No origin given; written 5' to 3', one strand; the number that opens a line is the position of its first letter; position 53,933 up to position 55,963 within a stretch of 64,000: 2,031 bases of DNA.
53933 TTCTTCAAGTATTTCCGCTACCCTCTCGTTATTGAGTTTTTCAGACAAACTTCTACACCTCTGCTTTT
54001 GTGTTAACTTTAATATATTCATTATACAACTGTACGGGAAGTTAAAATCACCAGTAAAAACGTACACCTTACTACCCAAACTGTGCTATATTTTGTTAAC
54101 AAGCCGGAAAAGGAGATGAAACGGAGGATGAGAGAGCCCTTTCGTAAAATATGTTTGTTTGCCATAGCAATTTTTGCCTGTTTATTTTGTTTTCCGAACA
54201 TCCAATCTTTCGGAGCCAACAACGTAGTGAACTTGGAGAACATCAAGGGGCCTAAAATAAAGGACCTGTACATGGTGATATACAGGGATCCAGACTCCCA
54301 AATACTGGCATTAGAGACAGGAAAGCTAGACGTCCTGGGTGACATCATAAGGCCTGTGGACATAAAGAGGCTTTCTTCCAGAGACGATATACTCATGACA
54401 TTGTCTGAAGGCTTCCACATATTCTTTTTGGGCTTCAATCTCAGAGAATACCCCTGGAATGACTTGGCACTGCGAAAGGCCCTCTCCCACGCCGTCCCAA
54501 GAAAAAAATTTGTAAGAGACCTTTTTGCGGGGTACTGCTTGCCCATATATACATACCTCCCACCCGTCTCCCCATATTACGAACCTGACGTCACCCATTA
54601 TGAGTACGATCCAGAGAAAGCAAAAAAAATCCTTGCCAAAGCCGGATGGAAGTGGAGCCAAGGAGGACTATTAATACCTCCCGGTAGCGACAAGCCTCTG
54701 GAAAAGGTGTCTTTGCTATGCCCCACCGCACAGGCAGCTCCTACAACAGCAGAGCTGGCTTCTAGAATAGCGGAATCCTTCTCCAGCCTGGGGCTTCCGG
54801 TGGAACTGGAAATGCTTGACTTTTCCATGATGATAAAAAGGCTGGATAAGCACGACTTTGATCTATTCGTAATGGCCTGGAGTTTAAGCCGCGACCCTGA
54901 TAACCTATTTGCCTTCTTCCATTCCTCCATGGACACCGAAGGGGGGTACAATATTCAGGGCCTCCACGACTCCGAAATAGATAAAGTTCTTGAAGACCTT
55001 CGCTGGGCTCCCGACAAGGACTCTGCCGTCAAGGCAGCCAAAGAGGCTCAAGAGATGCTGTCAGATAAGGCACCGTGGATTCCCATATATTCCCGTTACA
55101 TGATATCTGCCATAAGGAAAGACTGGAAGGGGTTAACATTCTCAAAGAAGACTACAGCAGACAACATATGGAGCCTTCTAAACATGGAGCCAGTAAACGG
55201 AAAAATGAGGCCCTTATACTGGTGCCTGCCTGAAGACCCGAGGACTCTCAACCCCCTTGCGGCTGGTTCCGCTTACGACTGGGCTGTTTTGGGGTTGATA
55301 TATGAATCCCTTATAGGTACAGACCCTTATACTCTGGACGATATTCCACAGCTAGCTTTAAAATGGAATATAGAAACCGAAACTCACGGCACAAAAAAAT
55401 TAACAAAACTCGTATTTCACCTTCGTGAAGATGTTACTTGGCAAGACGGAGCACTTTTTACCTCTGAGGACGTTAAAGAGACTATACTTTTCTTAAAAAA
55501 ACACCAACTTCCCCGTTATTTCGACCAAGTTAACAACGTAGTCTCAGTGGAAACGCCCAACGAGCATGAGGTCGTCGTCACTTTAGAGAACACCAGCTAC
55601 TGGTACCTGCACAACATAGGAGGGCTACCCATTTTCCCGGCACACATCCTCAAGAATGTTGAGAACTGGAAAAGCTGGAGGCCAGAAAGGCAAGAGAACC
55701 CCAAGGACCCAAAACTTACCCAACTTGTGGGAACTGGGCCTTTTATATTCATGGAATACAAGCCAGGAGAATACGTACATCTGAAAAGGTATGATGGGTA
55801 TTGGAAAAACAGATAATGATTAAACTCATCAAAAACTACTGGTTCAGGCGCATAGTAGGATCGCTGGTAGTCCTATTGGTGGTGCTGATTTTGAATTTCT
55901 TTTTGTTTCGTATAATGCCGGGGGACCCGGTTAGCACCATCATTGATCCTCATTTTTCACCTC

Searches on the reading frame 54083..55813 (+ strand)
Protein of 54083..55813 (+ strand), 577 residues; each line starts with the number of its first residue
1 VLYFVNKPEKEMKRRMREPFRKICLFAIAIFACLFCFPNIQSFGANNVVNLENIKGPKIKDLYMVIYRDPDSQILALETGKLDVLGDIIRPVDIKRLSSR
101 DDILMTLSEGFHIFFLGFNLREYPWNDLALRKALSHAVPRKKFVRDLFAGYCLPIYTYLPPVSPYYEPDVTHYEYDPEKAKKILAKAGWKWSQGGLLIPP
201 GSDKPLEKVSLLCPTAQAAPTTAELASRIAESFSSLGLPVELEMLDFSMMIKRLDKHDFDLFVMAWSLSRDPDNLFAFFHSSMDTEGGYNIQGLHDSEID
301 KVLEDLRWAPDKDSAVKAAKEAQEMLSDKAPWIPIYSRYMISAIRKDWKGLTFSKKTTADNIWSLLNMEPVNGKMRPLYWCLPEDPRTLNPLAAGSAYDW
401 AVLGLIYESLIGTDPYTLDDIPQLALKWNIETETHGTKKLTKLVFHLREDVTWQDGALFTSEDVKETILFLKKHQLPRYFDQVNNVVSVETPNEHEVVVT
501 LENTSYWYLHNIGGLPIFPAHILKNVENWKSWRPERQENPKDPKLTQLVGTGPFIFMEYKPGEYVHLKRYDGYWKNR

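Call 36: search_protein_families(library=ncbifam, proteins=[window:54083-55813:+], max_evalue=0.00001)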
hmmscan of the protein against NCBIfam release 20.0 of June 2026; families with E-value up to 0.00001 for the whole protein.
window:54083-55813:+ (577 aa): 9 families
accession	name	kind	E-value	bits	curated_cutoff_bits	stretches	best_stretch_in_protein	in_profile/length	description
TIGR02294.1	nickel_nikA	equivalog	1.7e-43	148.9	393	2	56-357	191-492/501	nickel ABC transporter substrate-binding protein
NF045467.1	Opp4A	equivalog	1.4e-40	139.1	650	2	69-359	248-549/556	oligopeptide ABC transporter substrate-binding protein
NF011689.0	PRK15109.1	equivalog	3.6e-36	125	560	2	76-355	261-527/547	ABC transporter substrate-binding protein SapA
NF043070.1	DppA_dipep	equivalog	5.6e-31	107.7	1005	1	57-351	237-519/535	dipeptide ABC transporter periplasmic-binding protein DppA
NF047575.1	opine_bind_CntA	exception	1.6e-26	93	800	2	122-355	293-522/535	staphylopine-dependent metal ABC transporter substrate-binding lipoprotein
NF045468.1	Opp5A_nikA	equivalog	2.3e-26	92.3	600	2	57-350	188-471/488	nickel ABC transporter substrate-binding protein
TIGR04028.1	SBP_KPN_01854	hypoth_equivalog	5.5e-26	91.2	468.5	1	64-353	207-495/509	TIGR04028 family ABC transporter substrate-binding protein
NF011942.0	PRK15413.1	equivalog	2.8e-19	69.2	594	1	112-189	267-343/512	glutathione ABC transporter substrate-binding protein GsiB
NF011684.0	PRK15104.1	equivalog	1.7e-10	40.3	947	1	115-362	300-533/543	oligopeptide ABC transporter substrate-binding protein OppA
